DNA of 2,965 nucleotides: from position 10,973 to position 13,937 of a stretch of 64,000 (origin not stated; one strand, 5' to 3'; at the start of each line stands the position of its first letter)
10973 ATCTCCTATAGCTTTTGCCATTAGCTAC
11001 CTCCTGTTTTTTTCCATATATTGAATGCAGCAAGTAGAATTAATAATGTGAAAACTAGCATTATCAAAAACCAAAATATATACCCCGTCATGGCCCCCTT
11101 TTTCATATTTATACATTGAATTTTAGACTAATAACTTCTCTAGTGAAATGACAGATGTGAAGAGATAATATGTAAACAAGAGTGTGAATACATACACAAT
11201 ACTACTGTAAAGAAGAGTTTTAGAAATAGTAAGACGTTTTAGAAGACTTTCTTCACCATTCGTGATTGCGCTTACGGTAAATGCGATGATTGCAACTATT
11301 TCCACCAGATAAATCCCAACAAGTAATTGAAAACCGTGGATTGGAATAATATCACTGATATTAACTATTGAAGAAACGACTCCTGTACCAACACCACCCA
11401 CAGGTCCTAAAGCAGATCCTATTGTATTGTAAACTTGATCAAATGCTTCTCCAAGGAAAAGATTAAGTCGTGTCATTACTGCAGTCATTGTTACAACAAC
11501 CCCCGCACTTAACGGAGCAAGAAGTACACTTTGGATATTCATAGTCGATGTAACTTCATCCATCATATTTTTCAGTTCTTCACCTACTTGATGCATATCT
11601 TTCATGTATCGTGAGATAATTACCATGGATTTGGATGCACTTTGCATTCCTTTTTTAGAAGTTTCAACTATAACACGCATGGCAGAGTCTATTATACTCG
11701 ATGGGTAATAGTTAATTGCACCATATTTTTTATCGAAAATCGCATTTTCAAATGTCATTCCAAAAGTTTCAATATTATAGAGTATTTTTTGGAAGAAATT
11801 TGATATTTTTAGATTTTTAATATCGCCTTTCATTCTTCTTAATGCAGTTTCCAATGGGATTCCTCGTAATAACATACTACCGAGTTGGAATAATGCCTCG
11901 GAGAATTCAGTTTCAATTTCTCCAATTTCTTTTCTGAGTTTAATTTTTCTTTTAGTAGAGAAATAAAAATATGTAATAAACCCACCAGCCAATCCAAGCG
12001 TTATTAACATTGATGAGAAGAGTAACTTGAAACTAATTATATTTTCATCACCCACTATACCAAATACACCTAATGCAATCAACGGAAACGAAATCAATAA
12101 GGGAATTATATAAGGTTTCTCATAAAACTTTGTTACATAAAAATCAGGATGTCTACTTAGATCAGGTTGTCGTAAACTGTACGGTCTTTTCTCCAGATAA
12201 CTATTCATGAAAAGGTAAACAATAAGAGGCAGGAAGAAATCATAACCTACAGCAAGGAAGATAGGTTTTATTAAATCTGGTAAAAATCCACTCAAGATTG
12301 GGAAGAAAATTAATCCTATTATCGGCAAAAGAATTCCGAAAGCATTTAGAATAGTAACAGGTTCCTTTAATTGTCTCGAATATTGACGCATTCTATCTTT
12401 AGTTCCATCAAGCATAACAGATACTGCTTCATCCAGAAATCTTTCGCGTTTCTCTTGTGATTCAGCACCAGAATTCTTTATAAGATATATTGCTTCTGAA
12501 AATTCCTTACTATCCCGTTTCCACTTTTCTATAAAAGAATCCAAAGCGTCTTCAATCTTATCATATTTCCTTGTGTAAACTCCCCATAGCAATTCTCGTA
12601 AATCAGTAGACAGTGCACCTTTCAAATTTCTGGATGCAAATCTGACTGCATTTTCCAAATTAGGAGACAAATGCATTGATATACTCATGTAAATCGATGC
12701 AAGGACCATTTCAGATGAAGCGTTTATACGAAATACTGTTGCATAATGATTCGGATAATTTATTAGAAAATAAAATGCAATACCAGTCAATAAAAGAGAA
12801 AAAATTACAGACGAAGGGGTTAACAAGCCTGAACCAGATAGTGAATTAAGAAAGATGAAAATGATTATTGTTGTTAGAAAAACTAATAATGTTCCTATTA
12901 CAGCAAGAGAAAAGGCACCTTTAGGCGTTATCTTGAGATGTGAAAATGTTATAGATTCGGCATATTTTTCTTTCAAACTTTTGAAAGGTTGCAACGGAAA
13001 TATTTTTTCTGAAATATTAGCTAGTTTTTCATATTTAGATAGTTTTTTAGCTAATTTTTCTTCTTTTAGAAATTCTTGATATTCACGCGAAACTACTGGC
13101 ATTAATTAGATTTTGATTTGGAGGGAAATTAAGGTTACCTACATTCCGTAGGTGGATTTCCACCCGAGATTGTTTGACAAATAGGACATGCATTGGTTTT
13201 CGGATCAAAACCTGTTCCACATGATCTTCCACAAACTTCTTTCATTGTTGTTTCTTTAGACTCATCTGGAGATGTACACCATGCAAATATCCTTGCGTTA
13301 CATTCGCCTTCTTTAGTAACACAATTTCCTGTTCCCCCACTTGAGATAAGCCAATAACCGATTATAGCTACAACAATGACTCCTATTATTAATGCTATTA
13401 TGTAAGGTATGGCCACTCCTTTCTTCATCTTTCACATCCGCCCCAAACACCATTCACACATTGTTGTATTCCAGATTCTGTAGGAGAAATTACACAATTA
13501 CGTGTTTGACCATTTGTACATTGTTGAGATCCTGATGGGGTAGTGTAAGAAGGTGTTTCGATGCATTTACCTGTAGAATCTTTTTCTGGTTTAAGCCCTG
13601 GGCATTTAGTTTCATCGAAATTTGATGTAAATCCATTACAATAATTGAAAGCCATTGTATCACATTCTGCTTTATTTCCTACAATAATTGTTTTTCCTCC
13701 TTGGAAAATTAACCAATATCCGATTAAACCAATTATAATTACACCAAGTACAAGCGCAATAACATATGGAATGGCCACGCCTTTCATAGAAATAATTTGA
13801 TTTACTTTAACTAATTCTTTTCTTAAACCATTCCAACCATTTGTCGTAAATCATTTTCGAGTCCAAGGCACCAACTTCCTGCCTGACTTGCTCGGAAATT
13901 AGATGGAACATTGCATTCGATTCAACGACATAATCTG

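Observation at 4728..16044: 14-gene type IV pilus-like operon with about a dozen prepilin-like proteins and no archaellum-specific genes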

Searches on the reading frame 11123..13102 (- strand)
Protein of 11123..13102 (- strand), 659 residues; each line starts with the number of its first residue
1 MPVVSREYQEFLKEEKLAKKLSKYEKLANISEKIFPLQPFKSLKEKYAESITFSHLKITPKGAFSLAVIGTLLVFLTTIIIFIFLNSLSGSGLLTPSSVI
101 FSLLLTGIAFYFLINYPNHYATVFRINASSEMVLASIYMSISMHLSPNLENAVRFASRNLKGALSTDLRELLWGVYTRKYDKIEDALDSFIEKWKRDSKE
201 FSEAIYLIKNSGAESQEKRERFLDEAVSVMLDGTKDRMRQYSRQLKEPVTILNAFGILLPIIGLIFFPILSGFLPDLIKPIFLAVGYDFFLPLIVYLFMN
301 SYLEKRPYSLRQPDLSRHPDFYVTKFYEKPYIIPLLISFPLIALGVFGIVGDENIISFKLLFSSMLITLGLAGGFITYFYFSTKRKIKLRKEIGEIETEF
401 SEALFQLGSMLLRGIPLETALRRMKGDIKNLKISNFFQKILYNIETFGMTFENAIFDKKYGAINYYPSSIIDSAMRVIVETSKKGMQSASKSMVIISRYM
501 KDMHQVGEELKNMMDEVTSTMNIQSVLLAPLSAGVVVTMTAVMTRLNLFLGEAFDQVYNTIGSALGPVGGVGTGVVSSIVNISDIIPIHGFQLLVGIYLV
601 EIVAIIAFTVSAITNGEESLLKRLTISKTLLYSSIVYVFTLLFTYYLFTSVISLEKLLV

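Call 3: search_protein_families(library=pfam, proteins=[window:11123-13102:-], max_evalue=0.1)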
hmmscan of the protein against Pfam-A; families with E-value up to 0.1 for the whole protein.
window:11123-13102:- (659 aa): 4 families
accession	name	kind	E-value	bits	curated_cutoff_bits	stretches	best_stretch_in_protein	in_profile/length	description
PF00482.28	T2SSF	-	0.0037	17.7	25.2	1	404-521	2-109/125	Type II secretion system (T2SS), protein F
PF01931.24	NTPase_I-T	-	0.028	14.7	25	1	465-525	72-131/162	Protein of unknown function DUF84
PF19174.5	DUF5856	-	0.032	15.7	34.6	0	179-227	16-61/94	Family of unknown function (DUF5856)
PF06723.19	MreB_Mbl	-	0.034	13.4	27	1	475-553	11-85/327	MreB/Mbl protein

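Call 4: search_protein_families(library=ncbifam, proteins=[window:11123-13102:-], max_evalue=0.1)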
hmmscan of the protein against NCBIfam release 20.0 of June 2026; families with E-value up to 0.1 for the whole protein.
window:11123-13102:- (659 aa): 4 families
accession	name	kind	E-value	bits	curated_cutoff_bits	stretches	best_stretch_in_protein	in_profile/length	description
NF010539.0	PRK13927.1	subfamily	0.0053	15.7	293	1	477-555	18-92/339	rod shape-determining protein MreB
NF052607.1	T4PiliAsmPilCThrm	equivalog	0.006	15.7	700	0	617-652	158-193/406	type IV pilus assembly protein PilC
NF008490.0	PRK11401.1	equivalog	0.054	13.4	222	0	491-557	24-94/129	enamine/imine deaminase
NF033915.0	antiphage_ZorA_2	subfamily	0.081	12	100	0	470-523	255-306/383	anti-phage ZorAB system protein ZorA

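Call 18: search_solved_structures(query=window:11123-13102:-, max_evalue=1)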
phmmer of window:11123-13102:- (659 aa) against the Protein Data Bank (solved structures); distinct sequences matched with E-value up to 1: 2.
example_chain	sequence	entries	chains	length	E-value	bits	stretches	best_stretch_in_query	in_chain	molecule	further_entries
4dvg_B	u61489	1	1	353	0.66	11.8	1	123-204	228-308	Diaphanous protein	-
4y2e_A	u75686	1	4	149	0.74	11.6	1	486-558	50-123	Dual specificity protein phosphatase 7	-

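Call 52: search_solved_structures(query=A3, max_evalue=10, show_alignments=1)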
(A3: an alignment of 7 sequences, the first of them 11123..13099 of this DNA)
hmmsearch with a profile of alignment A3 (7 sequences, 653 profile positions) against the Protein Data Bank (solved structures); distinct sequences matched with E-value up to 10: 10.
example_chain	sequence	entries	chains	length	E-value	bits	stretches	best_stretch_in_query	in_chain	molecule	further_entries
6clz_B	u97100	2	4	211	0.092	14.3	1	174-240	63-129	Apolipoprotein A-I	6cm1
3r2p_A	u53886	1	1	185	0.28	12.8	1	175-240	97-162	Apolipoprotein A-I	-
6pts_A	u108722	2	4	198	0.33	12.5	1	175-240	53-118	Apolipoprotein A-I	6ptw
4v6m_A0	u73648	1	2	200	0.33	12.5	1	175-240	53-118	Apolipoprotein A-I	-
2msc_A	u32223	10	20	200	0.34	12.5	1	175-240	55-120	Apolipoprotein A-I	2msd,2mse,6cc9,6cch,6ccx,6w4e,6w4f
1av1_A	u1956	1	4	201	0.34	12.5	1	175-240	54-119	APOLIPOPROTEIN A-I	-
7kjr_C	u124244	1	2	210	0.37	12.3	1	175-240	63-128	Apolipoprotein A-I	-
8eqs_C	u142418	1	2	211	0.37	12.3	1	175-240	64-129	Apolipoprotein A-I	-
3k2s_A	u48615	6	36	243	0.48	12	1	175-240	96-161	Apolipoprotein A-I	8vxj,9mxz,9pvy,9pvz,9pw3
2lem_A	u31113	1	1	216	3.8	9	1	175-240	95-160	Apolipoprotein A-I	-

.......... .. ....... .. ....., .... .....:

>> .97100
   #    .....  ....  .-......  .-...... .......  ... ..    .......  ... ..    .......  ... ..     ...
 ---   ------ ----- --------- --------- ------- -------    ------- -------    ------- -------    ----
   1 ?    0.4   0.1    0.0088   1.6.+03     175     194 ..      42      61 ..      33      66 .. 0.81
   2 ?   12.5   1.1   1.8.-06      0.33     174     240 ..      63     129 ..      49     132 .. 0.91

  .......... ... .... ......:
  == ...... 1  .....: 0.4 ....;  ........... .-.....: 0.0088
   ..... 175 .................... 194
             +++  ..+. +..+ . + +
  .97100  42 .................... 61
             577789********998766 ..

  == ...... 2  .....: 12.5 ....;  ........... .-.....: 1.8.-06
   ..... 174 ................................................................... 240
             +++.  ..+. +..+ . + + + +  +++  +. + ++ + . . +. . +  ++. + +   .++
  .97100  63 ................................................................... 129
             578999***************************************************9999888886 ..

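Call 53: search_protein_families(library=pfam, alignment_id=A3, max_evalue=0.1)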
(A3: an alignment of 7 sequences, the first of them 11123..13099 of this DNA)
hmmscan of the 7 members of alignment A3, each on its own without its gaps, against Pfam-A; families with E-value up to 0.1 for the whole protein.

A. member 1, window:11123-13099:- (658 aa): 4 families
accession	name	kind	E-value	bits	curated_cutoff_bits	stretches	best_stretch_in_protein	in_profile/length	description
PF00482.28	T2SSF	-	0.0037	17.7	25.2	1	403-520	2-109/125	Type II secretion system (T2SS), protein F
PF01931.24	NTPase_I-T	-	0.028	14.7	25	1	464-524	72-131/162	Protein of unknown function DUF84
PF19174.5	DUF5856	-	0.032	15.7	34.6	0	178-226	16-61/94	Family of unknown function (DUF5856)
PF06723.19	MreB_Mbl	-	0.034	13.4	27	1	474-552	11-85/327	MreB/Mbl protein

B. families by the number of members that match (of 7 scanned): 10 families
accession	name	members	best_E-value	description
PF00482.28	T2SSF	4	1.3e-05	Type II secretion system (T2SS), protein F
PF09548.15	Spore_III_AB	1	0.0034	Stage III sporulation protein AB (spore_III_AB)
PF06207.16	DUF1002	1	0.005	Protein of unknown function (DUF1002)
PF01931.24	NTPase_I-T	1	0.028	Protein of unknown function DUF84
PF19174.5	DUF5856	1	0.032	Family of unknown function (DUF5856)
PF06723.19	MreB_Mbl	1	0.034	MreB/Mbl protein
PF20990.2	DUF2207_C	1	0.036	Predicted membrane protein (DUF2207) C-terminal domain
PF15984.10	Collagen_mid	1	0.053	Bacterial collagen, middle region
PF08372.16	PRT_C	1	0.077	Plant phosphoribosyltransferase C-terminal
PF06305.16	LapA_dom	1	0.099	Lipopolysaccharide assembly protein A domain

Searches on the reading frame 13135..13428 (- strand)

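Call 4: search_protein_families(library=ncbifam, proteins=[window:13135-13428:-], max_evalue=0.1)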
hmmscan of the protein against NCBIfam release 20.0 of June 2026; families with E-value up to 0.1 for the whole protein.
window:13135-13428:- (97 aa): 1 family
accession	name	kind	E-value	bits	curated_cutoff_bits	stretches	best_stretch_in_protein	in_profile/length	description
NF045773.1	cytochro_C550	exception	0.041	13.8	125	1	1-67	1-61/118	cytochrome c550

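Call 94: search_protein_families(library=pfam, proteins=[window:13135-13428:-], max_evalue=10)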
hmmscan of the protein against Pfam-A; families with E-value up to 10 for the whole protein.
window:13135-13428:- (97 aa): 2 families
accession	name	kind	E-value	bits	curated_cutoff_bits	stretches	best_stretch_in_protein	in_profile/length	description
PF14447.12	Prok-RING_4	-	0.032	14.6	27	1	70-91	21-44/46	Prokaryotic RING finger family 4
PF11297.13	DUF3098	-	0.041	13.9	25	1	10-35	7-31/67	Protein of unknown function (DUF3098)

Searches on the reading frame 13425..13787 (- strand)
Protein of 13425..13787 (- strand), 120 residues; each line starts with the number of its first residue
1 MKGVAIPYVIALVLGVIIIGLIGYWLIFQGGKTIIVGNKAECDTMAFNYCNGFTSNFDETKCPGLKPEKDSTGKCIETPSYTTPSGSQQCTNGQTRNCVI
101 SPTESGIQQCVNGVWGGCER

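Call 3: search_protein_families(library=pfam, proteins=[window:13425-13787:-], max_evalue=0.1)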
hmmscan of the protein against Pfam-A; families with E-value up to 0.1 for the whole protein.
window:13425-13787:- (120 aa): 1 family
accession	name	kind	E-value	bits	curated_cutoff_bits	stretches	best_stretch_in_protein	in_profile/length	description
PF00523.23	Fusion_gly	-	0.041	12.6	29.8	1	53-108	300-351/487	Fusion glycoprotein F0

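Call 4: search_protein_families(library=ncbifam, proteins=[window:13425-13787:-], max_evalue=0.1)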
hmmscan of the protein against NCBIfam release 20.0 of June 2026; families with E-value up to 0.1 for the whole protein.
window:13425-13787:- (120 aa): 0 families

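Call 94: search_protein_families(library=pfam, proteins=[window:13425-13787:-], max_evalue=10)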
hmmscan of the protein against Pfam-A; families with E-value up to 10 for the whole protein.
window:13425-13787:- (120 aa): 1 family
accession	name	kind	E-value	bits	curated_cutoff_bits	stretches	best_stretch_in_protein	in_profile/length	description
PF00523.23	Fusion_gly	-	0.041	12.6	29.8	1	53-108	300-351/487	Fusion glycoprotein F0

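Call 117: search_solved_structures(query=A11, max_evalue=10, show_alignments=2)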
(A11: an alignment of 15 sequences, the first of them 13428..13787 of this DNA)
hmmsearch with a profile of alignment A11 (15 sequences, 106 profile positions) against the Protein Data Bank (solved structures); distinct sequences matched with E-value up to 10: 6.
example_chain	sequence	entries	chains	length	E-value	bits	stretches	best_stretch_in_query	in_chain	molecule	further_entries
6yp7_j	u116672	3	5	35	0.68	13.8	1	9-33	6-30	Photosystem II reaction center protein J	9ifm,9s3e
8qk3_E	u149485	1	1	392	0.88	13.4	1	9-29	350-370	Membrane cofactor protein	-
5xnl_J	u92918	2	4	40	1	13.2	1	9-32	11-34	Photosystem II reaction center protein J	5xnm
7y5e_JL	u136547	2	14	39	2.3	12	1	9-33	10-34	Photosystem II reaction center protein J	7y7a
9i4t_J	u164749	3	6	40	4.6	11.1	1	9-32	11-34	Photosystem II reaction center protein J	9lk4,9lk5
3jcu_J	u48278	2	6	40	6.7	10.5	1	9-32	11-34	Photosystem II reaction center protein J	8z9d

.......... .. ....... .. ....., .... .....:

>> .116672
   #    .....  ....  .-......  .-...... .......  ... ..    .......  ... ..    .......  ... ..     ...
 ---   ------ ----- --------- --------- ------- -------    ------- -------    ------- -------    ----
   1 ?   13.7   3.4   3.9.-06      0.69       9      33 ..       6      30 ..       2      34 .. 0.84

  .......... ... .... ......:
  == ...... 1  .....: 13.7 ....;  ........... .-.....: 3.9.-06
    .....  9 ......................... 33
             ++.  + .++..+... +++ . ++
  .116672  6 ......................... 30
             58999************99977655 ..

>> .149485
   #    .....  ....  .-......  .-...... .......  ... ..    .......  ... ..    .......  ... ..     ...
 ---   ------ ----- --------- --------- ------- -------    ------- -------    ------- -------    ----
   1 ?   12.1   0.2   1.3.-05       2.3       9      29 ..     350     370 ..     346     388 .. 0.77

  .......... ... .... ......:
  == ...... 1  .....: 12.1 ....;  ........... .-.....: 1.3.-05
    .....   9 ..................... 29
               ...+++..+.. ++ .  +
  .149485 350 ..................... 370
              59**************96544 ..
